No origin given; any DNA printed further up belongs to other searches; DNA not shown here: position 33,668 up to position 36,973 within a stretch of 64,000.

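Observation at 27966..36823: Type III R-M (Mod+Res) is augmented by an SNF2 helicase with a degenerate PLD-like N-domain and a DUF4391-like protein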

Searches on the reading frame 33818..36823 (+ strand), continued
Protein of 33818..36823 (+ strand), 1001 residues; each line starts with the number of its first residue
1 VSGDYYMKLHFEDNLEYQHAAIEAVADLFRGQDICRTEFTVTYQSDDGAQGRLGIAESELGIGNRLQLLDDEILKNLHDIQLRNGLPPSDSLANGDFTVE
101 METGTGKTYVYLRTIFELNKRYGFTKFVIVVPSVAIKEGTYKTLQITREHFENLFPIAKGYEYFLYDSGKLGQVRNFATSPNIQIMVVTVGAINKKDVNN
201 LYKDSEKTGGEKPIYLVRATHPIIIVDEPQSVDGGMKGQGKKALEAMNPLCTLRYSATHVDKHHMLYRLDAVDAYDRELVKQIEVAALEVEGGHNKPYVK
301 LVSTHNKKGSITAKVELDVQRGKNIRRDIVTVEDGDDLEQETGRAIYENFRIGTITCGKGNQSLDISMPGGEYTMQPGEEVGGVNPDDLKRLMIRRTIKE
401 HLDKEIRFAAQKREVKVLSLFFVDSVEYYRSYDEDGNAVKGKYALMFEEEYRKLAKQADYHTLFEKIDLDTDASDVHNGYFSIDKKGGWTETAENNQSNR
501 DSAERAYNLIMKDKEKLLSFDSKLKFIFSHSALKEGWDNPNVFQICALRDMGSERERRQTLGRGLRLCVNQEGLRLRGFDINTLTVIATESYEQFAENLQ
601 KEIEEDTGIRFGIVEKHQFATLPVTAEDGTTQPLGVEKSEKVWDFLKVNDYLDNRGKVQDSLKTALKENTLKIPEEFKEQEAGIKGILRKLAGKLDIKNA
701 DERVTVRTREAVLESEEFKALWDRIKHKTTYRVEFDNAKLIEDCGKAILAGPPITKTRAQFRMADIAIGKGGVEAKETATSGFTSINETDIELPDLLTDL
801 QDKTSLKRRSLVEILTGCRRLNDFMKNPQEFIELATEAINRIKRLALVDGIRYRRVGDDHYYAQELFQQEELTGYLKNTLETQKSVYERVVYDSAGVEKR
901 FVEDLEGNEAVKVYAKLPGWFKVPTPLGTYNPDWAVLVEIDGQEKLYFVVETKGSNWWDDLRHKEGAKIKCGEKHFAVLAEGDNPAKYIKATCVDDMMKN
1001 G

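Call 105: search_protein_families(library=padloc, proteins=[L034:1838-4684:+], max_evalue=0.01)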
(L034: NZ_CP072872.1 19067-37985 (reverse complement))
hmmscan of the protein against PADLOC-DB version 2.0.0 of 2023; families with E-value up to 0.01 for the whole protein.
L034:1838-4684:+ (949 aa): 51 families (the best 25 are shown)
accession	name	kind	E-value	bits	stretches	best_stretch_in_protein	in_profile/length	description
PDLC02619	DrmD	-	1.6e-212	706.2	2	29-667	25-657/872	DrmD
PDLC02500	BrxHI|BrxHII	-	5.3e-68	228.4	2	33-471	87-527/933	BrxHI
PDLC02621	DrmD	-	4.9e-60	201.8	1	35-627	120-708/1040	DrmD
PDLC02623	DrmD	-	4.8e-55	184.8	2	245-672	385-755/1040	DrmD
PDLC00659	HmaA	-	1.4e-50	170.2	1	33-597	101-664/1176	SNF2 helicase / DEAD-box helicase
PDLC02620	DrmD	-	3.4e-50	169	2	471-633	505-663/1060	DrmD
PDLC02843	DpdE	-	4.9e-49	165.1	2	26-227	148-330/1091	DpdE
PDLC02504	BrxHI|BrxHII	-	5.7e-47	158.2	1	32-660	105-695/971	BrxHII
PDLC02840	DpdE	-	2.4e-39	133.4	2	25-223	148-331/1091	DpdE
PDLC02844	DpdE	-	7.9e-36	121.3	2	29-219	146-328/1074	DpdE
PDLC02634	DrmD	-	7e-35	118.1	1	28-571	83-610/900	DrmD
PDLC02846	DpdE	-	2.5e-33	113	2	29-216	155-342/1034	DpdE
PDLC00633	ZorD1|ZorD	-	1.3e-32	110.8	2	29-255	438-663/908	"SWI2/SNF2 helicase, Mrr-like nuclease"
PDLC02632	DrmD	-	4.4e-32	109.4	1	58-559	144-641/662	DrmD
PDLC02572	DrmA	-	1.1e-31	107.7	1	57-556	138-635/1043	DrmA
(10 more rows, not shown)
